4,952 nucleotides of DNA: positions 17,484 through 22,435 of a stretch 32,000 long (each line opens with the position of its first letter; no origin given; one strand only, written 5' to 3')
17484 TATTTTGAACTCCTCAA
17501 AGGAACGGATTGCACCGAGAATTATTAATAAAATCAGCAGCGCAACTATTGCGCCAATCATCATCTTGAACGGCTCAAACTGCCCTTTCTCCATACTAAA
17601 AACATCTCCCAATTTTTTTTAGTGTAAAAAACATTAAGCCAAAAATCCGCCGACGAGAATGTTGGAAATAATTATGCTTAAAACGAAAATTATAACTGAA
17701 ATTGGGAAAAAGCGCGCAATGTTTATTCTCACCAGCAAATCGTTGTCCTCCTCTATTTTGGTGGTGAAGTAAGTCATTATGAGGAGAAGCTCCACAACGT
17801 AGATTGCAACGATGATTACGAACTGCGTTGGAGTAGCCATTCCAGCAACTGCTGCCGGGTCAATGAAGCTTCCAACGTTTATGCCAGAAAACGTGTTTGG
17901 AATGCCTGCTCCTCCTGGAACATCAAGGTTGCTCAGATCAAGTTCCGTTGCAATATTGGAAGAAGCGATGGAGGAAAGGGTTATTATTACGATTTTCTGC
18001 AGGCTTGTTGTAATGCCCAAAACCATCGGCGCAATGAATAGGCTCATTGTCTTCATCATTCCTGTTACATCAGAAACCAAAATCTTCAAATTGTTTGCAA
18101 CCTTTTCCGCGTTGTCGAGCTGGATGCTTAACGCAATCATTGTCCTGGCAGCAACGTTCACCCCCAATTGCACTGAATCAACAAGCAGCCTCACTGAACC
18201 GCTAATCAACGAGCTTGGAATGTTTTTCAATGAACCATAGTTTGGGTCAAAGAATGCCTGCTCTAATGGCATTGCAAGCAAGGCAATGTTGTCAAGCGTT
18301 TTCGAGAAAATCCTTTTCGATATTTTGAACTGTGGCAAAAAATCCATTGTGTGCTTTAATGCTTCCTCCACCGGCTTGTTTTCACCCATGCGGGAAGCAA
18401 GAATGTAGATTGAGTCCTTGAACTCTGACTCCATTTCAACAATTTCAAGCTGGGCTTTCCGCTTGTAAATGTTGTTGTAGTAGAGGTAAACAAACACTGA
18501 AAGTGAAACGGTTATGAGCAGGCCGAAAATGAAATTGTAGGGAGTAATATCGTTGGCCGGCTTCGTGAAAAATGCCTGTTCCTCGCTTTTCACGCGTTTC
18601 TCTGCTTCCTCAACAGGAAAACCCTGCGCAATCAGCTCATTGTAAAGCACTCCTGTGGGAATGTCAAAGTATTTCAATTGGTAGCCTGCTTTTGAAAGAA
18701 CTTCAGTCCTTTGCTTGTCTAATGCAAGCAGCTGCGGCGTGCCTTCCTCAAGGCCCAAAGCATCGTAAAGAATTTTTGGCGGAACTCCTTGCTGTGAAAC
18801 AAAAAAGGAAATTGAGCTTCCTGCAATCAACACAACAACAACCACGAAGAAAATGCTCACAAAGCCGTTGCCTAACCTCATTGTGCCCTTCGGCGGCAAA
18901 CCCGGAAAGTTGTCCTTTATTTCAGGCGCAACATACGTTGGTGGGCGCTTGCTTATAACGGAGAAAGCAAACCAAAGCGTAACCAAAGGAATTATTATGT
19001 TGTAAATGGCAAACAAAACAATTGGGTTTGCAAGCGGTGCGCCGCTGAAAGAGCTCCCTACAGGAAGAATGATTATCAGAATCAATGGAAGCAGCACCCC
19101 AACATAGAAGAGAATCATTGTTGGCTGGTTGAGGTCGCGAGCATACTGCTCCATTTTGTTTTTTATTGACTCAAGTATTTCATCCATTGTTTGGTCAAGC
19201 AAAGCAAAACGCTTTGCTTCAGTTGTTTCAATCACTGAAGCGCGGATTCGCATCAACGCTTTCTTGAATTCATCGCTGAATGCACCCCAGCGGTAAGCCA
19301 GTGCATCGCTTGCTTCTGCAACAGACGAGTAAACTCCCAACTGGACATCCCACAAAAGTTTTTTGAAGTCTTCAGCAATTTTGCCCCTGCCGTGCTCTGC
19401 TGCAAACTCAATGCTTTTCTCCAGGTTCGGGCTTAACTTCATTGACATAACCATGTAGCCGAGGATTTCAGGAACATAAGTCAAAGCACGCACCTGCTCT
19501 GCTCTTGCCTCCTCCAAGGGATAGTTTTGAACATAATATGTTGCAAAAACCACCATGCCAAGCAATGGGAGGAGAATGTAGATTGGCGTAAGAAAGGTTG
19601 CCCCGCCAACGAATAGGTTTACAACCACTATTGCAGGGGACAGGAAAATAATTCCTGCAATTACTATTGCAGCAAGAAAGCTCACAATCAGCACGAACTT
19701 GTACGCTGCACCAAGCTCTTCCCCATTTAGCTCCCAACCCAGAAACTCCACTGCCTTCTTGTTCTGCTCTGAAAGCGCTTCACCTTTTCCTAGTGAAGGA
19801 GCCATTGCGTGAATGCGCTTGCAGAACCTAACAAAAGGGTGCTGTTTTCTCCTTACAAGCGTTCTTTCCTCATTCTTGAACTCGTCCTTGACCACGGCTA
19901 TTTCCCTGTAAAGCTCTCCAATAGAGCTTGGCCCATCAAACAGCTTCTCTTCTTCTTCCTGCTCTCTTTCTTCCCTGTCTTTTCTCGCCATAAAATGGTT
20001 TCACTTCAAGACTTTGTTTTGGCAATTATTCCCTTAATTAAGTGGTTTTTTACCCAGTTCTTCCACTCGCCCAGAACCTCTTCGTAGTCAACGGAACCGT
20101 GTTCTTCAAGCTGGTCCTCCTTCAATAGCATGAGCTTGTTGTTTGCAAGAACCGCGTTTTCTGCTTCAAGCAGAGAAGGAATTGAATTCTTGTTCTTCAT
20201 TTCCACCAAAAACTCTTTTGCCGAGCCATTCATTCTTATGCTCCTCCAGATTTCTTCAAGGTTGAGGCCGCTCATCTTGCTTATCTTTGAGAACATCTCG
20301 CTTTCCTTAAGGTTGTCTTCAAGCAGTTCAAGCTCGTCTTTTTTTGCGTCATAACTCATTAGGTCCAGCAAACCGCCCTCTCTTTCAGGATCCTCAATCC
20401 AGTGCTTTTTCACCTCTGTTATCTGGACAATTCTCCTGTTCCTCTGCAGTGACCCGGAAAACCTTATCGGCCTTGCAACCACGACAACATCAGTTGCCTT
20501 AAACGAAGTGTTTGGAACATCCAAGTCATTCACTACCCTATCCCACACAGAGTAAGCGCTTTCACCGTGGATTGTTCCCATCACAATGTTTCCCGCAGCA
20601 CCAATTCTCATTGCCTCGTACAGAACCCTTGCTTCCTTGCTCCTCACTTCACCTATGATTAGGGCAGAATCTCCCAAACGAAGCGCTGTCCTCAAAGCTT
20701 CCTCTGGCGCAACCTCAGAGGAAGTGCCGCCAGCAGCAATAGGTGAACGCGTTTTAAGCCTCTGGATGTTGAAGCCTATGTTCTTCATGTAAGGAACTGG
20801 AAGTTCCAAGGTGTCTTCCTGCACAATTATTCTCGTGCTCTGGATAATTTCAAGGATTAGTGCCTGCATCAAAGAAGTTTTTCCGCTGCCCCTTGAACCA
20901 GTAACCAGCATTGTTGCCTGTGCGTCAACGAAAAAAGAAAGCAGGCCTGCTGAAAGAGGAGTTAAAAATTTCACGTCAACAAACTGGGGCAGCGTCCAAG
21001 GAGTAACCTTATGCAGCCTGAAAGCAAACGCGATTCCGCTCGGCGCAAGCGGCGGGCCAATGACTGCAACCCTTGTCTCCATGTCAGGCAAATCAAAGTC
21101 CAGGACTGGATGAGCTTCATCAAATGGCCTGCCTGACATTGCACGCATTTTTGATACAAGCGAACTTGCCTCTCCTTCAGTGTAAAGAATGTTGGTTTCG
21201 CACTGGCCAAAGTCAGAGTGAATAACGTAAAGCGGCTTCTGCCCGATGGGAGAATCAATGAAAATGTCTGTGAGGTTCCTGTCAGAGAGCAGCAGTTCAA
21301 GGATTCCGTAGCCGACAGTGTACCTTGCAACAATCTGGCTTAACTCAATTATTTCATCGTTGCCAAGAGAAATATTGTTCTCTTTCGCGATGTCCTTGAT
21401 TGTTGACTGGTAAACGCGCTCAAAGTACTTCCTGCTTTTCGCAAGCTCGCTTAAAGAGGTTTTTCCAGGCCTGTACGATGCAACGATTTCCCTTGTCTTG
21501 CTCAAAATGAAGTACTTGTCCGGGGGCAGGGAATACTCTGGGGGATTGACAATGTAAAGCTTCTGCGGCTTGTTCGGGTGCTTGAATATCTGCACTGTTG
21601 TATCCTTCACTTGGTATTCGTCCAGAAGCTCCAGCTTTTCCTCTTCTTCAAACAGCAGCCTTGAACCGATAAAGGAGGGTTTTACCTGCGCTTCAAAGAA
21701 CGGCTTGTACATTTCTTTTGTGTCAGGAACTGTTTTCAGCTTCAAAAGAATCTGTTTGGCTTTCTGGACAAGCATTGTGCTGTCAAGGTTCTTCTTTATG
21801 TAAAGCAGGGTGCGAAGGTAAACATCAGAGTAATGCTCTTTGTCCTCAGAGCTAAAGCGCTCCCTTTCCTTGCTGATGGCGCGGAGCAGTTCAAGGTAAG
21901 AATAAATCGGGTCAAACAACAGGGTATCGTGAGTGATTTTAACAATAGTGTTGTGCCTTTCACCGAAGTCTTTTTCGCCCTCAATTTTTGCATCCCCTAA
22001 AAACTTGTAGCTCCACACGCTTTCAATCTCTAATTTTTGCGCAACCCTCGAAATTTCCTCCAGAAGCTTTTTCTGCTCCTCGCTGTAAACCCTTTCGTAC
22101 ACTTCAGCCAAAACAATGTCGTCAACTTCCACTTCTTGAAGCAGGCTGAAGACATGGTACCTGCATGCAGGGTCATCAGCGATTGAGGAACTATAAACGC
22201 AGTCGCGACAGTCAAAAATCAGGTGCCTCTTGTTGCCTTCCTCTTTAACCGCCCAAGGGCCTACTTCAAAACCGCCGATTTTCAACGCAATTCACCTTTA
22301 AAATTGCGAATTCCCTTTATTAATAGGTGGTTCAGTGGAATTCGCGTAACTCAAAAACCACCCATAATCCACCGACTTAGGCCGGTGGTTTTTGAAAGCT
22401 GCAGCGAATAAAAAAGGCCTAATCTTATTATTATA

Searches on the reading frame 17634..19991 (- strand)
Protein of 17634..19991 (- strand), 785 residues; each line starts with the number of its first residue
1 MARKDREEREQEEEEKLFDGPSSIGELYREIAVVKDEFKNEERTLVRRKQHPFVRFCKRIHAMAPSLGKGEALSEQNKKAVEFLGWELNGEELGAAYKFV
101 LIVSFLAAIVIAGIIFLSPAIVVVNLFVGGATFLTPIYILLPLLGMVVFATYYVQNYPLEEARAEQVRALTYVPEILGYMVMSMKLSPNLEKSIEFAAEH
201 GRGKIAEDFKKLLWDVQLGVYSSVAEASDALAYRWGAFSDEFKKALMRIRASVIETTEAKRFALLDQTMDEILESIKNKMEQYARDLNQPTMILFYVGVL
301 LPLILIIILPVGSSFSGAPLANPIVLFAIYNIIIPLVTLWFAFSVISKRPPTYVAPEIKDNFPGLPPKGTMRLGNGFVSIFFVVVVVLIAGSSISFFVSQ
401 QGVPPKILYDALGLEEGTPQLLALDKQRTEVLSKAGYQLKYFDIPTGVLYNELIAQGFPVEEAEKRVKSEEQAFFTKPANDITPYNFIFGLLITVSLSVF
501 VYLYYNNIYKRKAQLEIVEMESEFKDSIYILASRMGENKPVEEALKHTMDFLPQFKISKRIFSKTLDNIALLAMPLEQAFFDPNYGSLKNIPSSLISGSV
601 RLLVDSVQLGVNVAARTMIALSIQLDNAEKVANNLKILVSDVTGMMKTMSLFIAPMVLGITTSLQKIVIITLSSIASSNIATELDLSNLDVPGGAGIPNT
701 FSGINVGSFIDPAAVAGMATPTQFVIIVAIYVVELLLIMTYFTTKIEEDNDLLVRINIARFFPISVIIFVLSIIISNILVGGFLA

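Call 32: find_related_loci(query=window:17634-19991:-, collection=genome_contigs, flank=10000)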
Query window:17634-19991:- (785 aa) in genome_contigs; peptide patterns used: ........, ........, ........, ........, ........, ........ (x = any residue, [..] = any of these).
102 stretches matched a pattern; 45 encode a relative of the query (tblastn E <= 1e-3); 44 distinct loci.
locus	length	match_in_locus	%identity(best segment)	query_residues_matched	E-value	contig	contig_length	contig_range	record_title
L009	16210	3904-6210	61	13-784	0e+0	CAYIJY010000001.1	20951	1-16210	MAG TPA_asm: uncultured archaeon isolate ERP119705_co24_1056 genome assembly, contig: NODE_2805_length_20951_cov_4.51842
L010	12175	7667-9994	62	1-785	0e+0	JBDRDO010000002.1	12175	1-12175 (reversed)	MAG: Candidatus Iainarchaeum archaeon isolate MEGAHIT-group-1.256 k141_6181552, whole genome shotgun sequence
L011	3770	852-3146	60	23-785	0e+0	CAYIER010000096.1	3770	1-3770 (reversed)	MAG TPA_asm: uncultured archaeon isolate ERP119705_co19_171 genome assembly, contig: NODE_42327_length_3770_cov_9.285061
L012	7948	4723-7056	58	8-781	0e+0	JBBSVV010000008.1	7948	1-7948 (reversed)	MAG: archaeon isolate H32-bin002_1 H32_bin002_1_000000000008, whole genome shotgun sequence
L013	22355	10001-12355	56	4-783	0e+0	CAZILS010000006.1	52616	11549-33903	MAG TPA_asm: uncultured archaeon isolate SRP141376_co4_238 genome assembly, contig: NODE_1143_length_52616_cov_16.693271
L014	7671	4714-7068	57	7-783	0e+0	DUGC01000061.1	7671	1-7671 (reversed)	MAG TPA_asm: Candidatus Iainarchaeum archaeon isolate UBA10205 contig_307157, whole genome shotgun sequence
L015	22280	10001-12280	61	19-783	0e+0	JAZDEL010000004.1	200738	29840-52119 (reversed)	MAG: Candidatus Iainarchaeum archaeon isolate MEGAHIT-group-0.15 k141_75238, whole genome shotgun sequence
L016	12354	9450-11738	57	20-785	0e+0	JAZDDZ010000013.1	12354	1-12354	MAG: Candidatus Iainarchaeum archaeon isolate MEGAHIT-group-0.115 k141_15139764, whole genome shotgun sequence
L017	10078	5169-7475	56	2-768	0e+0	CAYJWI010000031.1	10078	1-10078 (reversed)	MAG TPA_asm: uncultured archaeon isolate ERP125453_co1_517 genome assembly, contig: NODE_7826_length_10078_cov_12.354784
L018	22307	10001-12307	57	23-782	0e+0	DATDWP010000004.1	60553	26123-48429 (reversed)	MAG TPA_asm: archaeon isolate SMAG_U8115 k141_773631, whole genome shotgun sequence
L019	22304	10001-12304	55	23-781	0e+0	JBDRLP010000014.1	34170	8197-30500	MAG: Candidatus Iainarchaeum archaeon isolate MEGAHIT-group-1.784 k141_2781749, whole genome shotgun sequence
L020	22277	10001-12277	55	13-785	0e+0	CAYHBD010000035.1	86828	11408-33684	MAG TPA_asm: uncultured archaeon isolate ERP119294_co2_134 genome assembly, contig: k141_3616506, whole genome shotgun s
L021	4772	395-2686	55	1-785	0e+0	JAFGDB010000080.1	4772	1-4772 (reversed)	MAG: Candidatus Iainarchaeum archaeon isolate Zod_Metabat.1151 k87_9278746, whole genome shotgun sequence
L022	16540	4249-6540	56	23-781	0e+0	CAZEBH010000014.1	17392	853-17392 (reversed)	MAG TPA_asm: uncultured archaeon isolate SRP302447_co1_795 genome assembly, contig: NODE_8662_length_17392_cov_5.004730,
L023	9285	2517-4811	56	23-782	0e+0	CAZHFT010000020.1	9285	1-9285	MAG TPA_asm: uncultured archaeon isolate binchicken_co181_599 genome assembly, contig: NODE_15202_length_9285_cov_4.7022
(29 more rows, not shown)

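Call 70: search_protein_families(library=pfam, proteins=[window:17634-19991:-], max_evalue=1)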
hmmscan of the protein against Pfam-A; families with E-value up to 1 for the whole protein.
window:17634-19991:- (785 aa): 4 families
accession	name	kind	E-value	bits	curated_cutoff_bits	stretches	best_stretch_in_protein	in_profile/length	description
PF00482.28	T2SSF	-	2.7e-05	24.6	25.2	1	179-310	4-125/125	Type II secretion system (T2SS), protein F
PF12243.14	CTK3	-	0.0068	16.9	23.7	1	241-301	9-68/124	CTD kinase subunit gamma CTK3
PF12644.12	DUF3782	-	0.051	14.2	24.4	0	226-267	29-70/78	Protein of unknown function (DUF3782)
PF12216.13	m04gp34like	-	0.4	10.7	25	0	458-514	210-260/267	Immune evasion protein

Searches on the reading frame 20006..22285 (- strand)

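Call 70: search_protein_families(library=pfam, proteins=[window:20006-22285:-], max_evalue=1)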
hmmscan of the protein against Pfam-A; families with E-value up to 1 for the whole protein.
window:20006-22285:- (759 aa): 16 families
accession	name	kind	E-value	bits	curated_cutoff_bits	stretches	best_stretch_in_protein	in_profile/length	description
PF00437.27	T2SSE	-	7.6e-17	61.4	24.9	1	398-604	86-274/370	Type II/IV secretion system protein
PF13191.12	AAA_16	-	0.00036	21.5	32.6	1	458-552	26-113/167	AAA ATPase domain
PF20720.3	nSTAND3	-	0.0018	18.4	27.2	1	456-487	17-49/155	Novel STAND NTPase 3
PF13238.12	AAA_18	-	0.0039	18.1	29.4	0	274-315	10-47/128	AAA domain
PF13555.12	AAA_29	-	0.014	15.6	27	1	456-477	22-43/61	P-loop containing region of AAA domain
PF00580.27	UvrD-helicase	-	0.018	15.2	23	1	456-486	13-43/271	UvrD/REP helicase N-terminal domain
PF13401.12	AAA_22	-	0.03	15.1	27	1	456-547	5-93/130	AAA domain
PF12775.13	AAA_7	-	0.03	14.3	25.8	1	448-482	25-58/181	P-loop containing dynein motor region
PF01580.24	FtsK_SpoIIIE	-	0.03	14.2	24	1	457-481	39-64/221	FtsK/SpoIIIE family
PF13173.12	AAA_14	-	0.035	14.5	27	1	458-486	4-32/129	AAA domain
PF05729.18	NACHT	-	0.041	14.1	26.7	1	458-482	2-26/167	NACHT domain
PF06414.18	Zeta_toxin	-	0.054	13.4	22.3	1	458-493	18-54/199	Zeta toxin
PF05673.19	DUF815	-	0.062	12.9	23.8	1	458-487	55-84/249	Protein of unknown function (DUF815)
PF00005.33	ABC_tran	-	0.082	13.9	25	1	450-493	5-49/137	ABC transporter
PF02492.25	cobW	-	0.17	11.9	20.7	1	458-479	2-23/180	CobW/HypB/UreG, nucleotide-binding domain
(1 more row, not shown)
